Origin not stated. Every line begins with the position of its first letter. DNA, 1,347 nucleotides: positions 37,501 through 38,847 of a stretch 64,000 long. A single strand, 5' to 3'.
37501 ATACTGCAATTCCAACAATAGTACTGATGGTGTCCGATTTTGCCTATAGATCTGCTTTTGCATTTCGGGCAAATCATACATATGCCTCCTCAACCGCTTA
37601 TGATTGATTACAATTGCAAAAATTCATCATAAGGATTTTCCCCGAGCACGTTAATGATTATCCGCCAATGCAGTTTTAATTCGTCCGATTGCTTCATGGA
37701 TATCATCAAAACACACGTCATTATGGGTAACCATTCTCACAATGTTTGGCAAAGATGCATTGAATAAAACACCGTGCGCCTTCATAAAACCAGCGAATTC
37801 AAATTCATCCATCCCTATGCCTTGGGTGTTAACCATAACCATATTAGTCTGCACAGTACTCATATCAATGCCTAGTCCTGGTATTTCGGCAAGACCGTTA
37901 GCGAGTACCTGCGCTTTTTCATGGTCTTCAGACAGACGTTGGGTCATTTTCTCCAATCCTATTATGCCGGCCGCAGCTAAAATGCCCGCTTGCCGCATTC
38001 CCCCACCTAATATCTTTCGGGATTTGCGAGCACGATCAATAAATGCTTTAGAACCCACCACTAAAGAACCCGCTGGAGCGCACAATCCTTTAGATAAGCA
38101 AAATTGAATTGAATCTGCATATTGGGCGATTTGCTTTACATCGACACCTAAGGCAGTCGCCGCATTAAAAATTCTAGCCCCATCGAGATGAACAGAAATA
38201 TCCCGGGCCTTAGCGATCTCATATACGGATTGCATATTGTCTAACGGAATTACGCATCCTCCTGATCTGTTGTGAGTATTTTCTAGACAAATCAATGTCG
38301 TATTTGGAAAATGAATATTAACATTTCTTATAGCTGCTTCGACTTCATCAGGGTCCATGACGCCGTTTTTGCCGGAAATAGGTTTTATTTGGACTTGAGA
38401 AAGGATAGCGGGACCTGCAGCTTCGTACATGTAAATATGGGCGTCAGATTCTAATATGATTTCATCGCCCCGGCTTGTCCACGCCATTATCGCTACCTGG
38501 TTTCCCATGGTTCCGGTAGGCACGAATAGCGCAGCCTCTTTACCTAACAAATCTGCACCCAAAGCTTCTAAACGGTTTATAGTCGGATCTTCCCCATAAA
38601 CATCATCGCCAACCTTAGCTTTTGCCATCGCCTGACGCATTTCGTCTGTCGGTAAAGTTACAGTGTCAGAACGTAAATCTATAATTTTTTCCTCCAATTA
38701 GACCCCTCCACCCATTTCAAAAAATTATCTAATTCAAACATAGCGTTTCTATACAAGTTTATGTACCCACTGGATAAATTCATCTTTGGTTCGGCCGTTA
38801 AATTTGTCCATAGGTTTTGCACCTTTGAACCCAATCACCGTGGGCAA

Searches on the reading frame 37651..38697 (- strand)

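Call 55: search_protein_families(library=pfam, proteins=[window:37651-38697:-], max_evalue=0.00001)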
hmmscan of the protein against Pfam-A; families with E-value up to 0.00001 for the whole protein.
window:37651-38697:- (348 aa): 5 families
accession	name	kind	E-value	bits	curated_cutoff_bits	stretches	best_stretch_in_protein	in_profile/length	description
PF01212.27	Beta_elim_lyase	-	3.5e-113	378.2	27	1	7-290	1-286/288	Beta-eliminating lyase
PF00155.27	Aminotran_1_2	-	2.2e-11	44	19.7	1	14-289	17-307/361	Aminotransferase class I and II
PF01041.23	DegT_DnrJ_EryC1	-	5.7e-08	32.8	19.8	0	22-291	8-278/360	DegT/DnrJ/EryC1/StrS aminotransferase family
PF00266.25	Aminotran_5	-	1.2e-07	31.5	21.5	1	55-235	63-231/371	Aminotransferase class-V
PF01053.26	Cys_Met_Meta_PP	-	2.8e-06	26.6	27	1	36-271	50-268/381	Cys/Met metabolism PLP-dependent enzyme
